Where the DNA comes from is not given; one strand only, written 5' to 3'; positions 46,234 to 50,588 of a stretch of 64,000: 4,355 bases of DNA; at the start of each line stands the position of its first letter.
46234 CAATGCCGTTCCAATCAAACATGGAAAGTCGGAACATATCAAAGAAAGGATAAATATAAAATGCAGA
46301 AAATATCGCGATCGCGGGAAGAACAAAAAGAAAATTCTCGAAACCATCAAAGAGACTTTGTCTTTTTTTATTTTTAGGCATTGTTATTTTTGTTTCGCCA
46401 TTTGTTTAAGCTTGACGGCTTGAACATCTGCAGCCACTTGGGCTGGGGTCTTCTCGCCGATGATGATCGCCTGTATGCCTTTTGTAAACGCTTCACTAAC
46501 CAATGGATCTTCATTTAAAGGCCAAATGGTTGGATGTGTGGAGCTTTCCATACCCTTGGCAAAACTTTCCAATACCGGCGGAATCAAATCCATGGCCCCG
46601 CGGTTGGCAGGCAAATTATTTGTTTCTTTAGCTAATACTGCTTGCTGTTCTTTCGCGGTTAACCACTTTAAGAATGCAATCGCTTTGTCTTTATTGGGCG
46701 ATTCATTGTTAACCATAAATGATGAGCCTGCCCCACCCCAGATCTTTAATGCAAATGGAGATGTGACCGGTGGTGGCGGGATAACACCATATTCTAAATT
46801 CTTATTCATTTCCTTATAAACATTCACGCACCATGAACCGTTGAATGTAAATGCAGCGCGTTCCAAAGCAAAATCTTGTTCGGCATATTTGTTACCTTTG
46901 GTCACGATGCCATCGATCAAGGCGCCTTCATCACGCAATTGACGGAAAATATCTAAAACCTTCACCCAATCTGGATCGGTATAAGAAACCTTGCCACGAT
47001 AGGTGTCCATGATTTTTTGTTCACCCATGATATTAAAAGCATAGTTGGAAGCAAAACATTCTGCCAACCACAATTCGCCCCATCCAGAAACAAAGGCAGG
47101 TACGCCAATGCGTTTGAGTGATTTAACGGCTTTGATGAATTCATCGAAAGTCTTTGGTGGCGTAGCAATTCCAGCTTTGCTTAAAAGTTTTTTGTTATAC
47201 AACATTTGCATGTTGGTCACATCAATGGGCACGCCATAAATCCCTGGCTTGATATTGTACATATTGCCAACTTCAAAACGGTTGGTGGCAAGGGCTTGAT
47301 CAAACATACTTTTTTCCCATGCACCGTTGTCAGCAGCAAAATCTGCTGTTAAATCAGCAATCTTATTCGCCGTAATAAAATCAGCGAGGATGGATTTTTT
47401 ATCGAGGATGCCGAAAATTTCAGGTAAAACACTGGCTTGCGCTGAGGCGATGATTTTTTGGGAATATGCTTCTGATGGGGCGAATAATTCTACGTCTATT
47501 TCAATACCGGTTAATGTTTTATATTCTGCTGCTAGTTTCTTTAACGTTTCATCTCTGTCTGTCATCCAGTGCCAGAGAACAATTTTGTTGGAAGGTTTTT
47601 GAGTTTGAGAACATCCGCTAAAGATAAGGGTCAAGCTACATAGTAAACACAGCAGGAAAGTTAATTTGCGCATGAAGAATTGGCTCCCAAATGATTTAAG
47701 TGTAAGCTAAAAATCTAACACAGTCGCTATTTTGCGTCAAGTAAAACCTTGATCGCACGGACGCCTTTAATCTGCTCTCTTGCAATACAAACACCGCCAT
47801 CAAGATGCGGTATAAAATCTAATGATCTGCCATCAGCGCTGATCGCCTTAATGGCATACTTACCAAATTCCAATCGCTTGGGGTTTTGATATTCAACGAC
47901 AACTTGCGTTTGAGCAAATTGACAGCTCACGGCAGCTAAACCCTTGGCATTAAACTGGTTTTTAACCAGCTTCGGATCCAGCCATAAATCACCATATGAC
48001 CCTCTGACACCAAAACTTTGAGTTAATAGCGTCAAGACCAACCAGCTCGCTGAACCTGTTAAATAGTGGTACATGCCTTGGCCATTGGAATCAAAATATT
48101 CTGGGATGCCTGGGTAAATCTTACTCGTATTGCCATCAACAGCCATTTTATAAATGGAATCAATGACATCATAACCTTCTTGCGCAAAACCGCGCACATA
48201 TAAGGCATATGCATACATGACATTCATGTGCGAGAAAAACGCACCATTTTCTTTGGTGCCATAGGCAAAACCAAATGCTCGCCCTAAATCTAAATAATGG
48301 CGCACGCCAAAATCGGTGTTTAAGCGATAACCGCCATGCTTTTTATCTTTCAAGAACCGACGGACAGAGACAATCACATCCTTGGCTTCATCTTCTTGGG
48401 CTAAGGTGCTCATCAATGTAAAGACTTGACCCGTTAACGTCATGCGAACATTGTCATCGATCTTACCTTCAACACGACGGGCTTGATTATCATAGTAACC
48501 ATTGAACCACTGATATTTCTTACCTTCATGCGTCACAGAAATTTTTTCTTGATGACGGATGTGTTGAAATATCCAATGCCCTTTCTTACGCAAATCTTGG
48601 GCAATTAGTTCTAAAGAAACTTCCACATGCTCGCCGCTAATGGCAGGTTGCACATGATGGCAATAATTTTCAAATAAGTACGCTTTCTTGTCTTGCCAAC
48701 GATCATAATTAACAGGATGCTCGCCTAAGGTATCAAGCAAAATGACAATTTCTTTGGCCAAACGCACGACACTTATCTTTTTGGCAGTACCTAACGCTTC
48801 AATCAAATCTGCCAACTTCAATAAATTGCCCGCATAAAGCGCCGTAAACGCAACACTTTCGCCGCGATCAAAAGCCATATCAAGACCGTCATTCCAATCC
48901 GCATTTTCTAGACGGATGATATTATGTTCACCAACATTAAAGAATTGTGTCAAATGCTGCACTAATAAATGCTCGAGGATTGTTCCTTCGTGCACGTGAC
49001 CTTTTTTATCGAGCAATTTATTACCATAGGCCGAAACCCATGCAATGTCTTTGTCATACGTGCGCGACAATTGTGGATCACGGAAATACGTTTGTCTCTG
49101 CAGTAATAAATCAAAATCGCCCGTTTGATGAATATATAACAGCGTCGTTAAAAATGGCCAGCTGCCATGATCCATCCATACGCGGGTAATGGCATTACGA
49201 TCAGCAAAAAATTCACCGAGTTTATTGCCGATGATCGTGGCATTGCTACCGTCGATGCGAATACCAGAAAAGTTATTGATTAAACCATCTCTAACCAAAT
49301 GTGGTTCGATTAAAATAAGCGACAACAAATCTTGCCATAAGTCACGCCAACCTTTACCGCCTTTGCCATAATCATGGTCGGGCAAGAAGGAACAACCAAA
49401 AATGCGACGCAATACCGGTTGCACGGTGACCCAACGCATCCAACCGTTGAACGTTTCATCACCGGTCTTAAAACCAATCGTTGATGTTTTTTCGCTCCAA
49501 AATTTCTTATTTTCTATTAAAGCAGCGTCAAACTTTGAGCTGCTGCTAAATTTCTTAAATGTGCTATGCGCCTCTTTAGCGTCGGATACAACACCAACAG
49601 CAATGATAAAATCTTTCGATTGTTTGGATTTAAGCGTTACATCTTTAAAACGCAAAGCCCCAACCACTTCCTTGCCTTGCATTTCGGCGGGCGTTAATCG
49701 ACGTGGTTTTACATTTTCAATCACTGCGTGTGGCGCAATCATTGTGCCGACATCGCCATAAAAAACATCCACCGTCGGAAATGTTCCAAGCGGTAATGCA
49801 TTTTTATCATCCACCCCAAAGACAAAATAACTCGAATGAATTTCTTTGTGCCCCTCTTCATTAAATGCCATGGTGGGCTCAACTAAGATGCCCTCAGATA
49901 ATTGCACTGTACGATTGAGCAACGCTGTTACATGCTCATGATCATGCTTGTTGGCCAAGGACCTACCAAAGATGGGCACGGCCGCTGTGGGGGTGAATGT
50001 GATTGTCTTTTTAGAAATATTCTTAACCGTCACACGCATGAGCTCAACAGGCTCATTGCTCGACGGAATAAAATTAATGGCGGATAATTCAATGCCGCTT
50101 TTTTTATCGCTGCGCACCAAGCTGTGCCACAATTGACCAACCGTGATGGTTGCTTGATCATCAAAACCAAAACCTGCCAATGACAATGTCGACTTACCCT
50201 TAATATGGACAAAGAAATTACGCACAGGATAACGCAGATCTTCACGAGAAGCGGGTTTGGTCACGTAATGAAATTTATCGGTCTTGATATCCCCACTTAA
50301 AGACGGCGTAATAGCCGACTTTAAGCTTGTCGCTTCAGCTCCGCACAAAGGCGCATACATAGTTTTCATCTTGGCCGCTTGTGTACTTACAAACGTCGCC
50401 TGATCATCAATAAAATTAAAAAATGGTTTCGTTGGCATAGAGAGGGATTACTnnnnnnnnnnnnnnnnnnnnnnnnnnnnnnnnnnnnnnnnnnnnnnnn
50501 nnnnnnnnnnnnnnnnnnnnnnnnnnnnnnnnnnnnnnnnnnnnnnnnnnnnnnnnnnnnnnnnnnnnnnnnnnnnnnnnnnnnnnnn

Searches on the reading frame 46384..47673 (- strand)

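Call 56: search_protein_families(library=pfam, proteins=[window:46384-47673:-], max_evalue=0.0001)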
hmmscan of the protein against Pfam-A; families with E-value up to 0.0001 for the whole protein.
window:46384-47673:- (429 aa): 2 families
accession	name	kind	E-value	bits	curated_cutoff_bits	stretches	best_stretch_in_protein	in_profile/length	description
PF13416.11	SBP_bac_8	-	8e-34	118.1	27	1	46-361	1-266/279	Bacterial extracellular solute-binding protein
PF01547.30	SBP_bac_1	-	1.7e-28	101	26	1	37-345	4-307/307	Bacterial extracellular solute-binding protein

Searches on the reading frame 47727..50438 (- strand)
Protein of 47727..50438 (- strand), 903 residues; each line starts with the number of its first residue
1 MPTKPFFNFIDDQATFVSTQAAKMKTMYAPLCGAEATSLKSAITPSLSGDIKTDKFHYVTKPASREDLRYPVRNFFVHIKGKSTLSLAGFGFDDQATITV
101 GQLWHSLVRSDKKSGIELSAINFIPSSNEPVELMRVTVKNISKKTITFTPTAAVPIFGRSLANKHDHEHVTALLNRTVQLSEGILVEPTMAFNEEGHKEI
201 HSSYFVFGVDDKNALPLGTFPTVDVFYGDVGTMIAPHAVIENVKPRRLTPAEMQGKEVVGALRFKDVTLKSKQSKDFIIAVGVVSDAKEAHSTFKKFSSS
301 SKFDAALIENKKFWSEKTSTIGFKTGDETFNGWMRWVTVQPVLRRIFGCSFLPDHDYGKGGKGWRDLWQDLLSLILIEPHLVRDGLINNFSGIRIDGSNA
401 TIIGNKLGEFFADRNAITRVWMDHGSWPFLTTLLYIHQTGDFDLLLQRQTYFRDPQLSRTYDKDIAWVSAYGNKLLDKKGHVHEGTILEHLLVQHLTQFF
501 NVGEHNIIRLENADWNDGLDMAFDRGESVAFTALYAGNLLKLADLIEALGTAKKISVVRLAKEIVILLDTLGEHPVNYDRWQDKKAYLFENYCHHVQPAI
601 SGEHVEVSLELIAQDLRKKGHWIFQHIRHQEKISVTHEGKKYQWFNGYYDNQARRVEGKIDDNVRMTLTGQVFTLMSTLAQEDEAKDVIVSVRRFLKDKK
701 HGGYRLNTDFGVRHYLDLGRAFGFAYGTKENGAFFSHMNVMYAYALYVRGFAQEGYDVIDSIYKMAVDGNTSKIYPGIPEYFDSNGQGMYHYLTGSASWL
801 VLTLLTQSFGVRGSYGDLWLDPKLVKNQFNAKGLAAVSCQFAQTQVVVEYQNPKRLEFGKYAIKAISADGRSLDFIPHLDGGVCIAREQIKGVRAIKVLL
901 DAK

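Call 56: search_protein_families(library=pfam, proteins=[window:47727-50438:-], max_evalue=0.0001)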
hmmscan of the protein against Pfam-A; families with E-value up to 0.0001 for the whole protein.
window:47727-50438:- (903 aa): 2 families
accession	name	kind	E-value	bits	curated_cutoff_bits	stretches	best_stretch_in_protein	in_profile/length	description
PF17167.11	Glyco_hydro_94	-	2.2e-25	89.7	27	2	642-803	246-413/420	Glycosyl hydrolase 94 superfamily, catalytic domain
PF06165.18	GH94_b-supersand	-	1.7e-05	24.9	23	1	112-282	92-251/251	Glycosyl hydrolase 94, supersandwich domain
